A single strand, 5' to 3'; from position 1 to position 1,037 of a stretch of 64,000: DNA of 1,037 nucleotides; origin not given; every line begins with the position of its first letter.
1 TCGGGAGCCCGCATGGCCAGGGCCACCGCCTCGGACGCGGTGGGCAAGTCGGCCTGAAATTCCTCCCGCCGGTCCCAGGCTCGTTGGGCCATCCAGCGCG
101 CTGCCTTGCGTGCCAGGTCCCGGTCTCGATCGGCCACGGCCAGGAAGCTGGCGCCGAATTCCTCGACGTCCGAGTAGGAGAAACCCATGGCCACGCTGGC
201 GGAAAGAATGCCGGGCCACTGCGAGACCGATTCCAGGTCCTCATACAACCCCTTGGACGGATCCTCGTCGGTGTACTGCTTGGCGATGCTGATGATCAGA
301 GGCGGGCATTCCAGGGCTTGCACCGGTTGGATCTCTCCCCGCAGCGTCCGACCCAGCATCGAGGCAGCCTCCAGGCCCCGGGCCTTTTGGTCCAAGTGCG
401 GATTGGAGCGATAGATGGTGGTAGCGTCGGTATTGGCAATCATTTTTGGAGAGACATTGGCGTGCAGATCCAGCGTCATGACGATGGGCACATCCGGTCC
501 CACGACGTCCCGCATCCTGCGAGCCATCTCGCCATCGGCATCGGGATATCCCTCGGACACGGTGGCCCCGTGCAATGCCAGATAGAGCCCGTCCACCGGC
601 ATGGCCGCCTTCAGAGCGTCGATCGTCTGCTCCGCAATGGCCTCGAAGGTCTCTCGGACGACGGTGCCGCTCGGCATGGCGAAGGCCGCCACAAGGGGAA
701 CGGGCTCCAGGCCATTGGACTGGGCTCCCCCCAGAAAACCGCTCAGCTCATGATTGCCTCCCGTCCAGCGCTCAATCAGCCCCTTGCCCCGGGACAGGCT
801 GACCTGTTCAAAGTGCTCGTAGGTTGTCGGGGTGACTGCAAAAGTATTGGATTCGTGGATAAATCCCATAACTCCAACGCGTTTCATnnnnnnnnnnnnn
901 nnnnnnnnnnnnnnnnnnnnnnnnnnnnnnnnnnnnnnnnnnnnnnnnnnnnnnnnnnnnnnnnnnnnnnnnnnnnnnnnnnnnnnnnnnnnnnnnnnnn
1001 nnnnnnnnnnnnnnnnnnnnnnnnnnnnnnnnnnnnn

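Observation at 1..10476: Nine-gene minus-strand operon combining hydantoinase/oxoprolinase, D-aminoacylase, BKACE, DapA-like lyase, GNAT, AKR and MlrC-like peptidase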

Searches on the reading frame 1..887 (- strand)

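Call 7: search_protein_families(library=pfam, proteins=[window:1-887:-])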
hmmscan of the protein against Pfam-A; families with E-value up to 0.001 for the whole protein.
window:1-887:- (295 aa): 1 family
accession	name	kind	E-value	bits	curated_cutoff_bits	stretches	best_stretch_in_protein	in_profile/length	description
PF07364.17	DUF1485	-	7.1e-96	321.3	22.8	1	3-292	1-290/290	Metallopeptidase family M81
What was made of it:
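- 1..887 (-): N-terminal 295 aa of an M81 (MlrC-like, DUF1485) metallopeptidase-family protein. The gene runs off the window start. Pfam PF07364, E 7e-96 (call 7).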

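Call 9: search_protein_families(library=ncbifam, proteins=[window:1-887:-], max_evalue=0.00001)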
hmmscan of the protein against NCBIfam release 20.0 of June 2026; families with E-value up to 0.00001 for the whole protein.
window:1-887:- (295 aa): 1 family
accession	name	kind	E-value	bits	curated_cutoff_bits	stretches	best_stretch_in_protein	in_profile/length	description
NF041767.1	micro_ase_MlrC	exception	3.1e-31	108.4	999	1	3-269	30-293/511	microcystinase MlrC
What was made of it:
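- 1..887 (-): NCBIfam microcystinase MlrC scores 108 bits against a cut-off of 999, so it is not MlrC proper (call 9).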
